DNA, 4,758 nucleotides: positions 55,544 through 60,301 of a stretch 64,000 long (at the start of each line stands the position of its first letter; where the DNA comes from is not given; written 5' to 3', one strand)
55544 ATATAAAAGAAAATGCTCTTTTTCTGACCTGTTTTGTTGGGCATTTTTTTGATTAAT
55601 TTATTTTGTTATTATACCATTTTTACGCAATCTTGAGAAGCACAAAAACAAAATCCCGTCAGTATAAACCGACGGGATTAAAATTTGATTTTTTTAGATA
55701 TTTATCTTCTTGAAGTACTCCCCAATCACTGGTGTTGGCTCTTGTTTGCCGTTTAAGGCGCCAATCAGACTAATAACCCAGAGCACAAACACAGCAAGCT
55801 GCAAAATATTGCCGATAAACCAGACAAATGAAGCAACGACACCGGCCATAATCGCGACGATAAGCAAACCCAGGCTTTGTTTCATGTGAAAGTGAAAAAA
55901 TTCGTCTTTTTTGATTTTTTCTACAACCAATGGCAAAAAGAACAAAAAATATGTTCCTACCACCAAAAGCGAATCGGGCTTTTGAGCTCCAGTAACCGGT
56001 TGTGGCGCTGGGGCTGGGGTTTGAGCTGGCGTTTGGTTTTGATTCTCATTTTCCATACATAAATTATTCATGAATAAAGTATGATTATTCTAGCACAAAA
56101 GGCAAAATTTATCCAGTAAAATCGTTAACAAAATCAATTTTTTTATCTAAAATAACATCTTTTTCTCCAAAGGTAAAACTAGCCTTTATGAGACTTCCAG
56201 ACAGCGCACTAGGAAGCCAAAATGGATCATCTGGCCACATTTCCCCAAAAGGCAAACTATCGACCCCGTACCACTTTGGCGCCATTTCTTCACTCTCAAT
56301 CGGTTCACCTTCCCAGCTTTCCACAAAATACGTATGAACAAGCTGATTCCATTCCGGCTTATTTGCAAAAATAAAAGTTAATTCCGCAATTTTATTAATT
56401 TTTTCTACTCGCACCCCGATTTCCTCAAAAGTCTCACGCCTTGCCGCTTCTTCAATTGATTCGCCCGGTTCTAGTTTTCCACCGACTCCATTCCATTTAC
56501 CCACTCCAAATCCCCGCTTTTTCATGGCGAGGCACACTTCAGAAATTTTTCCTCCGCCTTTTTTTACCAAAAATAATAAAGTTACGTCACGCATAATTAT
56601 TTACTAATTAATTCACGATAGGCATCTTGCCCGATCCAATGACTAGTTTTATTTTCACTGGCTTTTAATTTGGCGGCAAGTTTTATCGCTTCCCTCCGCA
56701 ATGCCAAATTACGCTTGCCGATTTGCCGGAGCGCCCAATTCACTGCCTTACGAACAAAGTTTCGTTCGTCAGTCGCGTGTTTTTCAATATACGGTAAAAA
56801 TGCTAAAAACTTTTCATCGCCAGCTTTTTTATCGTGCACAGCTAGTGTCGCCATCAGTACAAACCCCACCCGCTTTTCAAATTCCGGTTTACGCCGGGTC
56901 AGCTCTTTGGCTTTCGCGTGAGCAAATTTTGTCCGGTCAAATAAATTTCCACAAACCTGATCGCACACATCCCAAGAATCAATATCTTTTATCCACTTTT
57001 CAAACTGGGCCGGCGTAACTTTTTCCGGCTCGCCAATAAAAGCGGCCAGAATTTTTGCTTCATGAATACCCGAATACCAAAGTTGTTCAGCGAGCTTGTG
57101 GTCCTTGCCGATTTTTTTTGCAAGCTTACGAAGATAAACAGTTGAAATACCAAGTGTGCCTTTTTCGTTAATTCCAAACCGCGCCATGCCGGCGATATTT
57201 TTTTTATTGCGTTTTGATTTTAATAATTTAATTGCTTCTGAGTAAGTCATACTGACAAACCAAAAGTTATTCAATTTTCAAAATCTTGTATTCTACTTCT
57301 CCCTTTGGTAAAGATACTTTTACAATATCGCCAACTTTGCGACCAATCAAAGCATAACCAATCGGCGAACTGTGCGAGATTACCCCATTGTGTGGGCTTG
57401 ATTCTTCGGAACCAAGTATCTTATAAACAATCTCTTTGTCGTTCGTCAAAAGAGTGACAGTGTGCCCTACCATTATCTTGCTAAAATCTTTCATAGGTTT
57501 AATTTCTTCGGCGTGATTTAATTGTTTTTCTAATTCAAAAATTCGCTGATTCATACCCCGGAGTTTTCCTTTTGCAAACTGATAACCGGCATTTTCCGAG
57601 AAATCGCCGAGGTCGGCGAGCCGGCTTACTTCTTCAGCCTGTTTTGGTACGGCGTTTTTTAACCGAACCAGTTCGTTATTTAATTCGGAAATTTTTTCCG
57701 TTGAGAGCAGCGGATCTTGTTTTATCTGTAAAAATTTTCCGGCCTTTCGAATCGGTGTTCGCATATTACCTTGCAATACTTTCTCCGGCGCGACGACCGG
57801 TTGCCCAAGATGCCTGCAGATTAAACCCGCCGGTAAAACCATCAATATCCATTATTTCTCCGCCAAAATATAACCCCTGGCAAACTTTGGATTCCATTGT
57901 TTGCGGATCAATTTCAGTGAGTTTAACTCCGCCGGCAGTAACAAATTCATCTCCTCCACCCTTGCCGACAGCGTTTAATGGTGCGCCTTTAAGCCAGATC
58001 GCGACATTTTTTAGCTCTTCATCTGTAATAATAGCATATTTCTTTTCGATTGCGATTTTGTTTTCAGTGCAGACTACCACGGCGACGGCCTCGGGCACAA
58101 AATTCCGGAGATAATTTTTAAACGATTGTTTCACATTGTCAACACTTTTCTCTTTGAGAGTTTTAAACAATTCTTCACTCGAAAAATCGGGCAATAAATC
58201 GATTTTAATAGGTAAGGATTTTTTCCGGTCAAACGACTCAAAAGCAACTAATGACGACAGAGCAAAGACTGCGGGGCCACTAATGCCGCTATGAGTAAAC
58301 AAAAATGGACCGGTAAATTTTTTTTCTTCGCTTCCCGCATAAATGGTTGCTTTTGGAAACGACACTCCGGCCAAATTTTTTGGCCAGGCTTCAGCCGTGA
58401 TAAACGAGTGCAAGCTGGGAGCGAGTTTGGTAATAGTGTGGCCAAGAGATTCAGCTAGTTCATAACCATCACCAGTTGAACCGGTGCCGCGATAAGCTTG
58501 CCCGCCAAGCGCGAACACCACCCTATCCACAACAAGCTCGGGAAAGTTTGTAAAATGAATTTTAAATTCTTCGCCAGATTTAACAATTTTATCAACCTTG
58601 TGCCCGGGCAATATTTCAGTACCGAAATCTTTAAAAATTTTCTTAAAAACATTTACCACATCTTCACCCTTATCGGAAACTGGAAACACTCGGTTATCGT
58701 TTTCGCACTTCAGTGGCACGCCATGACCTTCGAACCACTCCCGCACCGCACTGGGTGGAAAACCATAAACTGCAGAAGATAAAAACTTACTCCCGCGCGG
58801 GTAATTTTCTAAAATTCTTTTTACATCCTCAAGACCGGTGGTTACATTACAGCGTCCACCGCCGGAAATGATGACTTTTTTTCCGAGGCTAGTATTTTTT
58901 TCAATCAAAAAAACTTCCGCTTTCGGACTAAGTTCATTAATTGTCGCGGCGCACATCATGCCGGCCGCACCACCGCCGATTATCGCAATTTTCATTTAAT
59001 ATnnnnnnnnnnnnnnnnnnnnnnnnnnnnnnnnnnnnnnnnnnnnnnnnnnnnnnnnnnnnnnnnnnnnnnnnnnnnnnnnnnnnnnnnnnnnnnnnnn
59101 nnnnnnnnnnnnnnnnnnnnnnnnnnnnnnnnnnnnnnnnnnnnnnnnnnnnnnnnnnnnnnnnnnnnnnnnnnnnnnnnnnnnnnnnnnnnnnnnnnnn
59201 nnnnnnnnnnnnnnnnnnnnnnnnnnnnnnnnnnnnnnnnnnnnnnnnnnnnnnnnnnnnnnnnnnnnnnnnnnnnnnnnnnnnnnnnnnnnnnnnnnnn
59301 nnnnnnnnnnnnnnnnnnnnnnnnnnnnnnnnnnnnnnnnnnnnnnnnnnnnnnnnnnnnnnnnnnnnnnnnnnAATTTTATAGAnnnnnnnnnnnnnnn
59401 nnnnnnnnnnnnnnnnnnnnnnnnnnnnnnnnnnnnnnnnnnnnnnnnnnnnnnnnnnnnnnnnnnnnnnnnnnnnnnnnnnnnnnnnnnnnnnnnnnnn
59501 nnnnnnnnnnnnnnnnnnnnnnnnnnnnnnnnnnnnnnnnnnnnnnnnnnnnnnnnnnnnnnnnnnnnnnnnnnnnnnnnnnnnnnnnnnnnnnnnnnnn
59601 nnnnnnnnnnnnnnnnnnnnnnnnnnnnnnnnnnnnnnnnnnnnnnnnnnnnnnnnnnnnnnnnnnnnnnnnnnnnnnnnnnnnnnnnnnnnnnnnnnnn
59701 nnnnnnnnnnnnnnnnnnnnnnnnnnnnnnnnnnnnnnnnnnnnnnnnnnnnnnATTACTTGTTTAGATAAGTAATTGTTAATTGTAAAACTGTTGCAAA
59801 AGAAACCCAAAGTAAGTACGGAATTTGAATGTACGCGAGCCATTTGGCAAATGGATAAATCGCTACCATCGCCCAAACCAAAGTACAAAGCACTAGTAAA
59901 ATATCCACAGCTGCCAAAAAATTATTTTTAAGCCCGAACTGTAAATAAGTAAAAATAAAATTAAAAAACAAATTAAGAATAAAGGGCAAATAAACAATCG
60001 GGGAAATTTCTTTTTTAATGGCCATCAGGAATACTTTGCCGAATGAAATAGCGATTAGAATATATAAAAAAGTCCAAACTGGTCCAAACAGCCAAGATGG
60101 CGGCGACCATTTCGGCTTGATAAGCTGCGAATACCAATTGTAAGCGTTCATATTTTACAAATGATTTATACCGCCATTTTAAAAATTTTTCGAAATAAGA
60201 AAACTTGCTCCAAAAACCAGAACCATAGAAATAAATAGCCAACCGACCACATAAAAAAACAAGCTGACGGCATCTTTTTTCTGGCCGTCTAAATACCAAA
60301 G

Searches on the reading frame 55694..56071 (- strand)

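Call 66: search_protein_families(library=pfam, proteins=[window:55694-56071:-], max_evalue=0.001)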
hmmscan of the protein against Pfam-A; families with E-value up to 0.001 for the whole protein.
window:55694-56071:- (125 aa): 1 family
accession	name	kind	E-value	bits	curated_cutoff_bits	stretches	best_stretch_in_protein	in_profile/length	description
PF09685.15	DUF4870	-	0.00015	22.1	25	1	38-103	17-83/107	Domain of unknown function (DUF4870)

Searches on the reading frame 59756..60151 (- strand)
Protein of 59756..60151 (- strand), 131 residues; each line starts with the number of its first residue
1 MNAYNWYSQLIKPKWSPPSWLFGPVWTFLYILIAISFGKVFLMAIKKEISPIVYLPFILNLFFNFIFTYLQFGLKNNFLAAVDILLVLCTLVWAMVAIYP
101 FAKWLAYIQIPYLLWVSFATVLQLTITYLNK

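Call 66: search_protein_families(library=pfam, proteins=[window:59756-60151:-], max_evalue=0.001)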
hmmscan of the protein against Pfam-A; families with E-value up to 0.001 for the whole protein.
window:59756-60151:- (131 aa): 1 family
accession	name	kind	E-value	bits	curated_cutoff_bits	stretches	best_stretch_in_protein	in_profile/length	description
PF03073.20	TspO_MBR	-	4.5e-30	104.8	24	1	4-128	21-144/145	TspO/MBR family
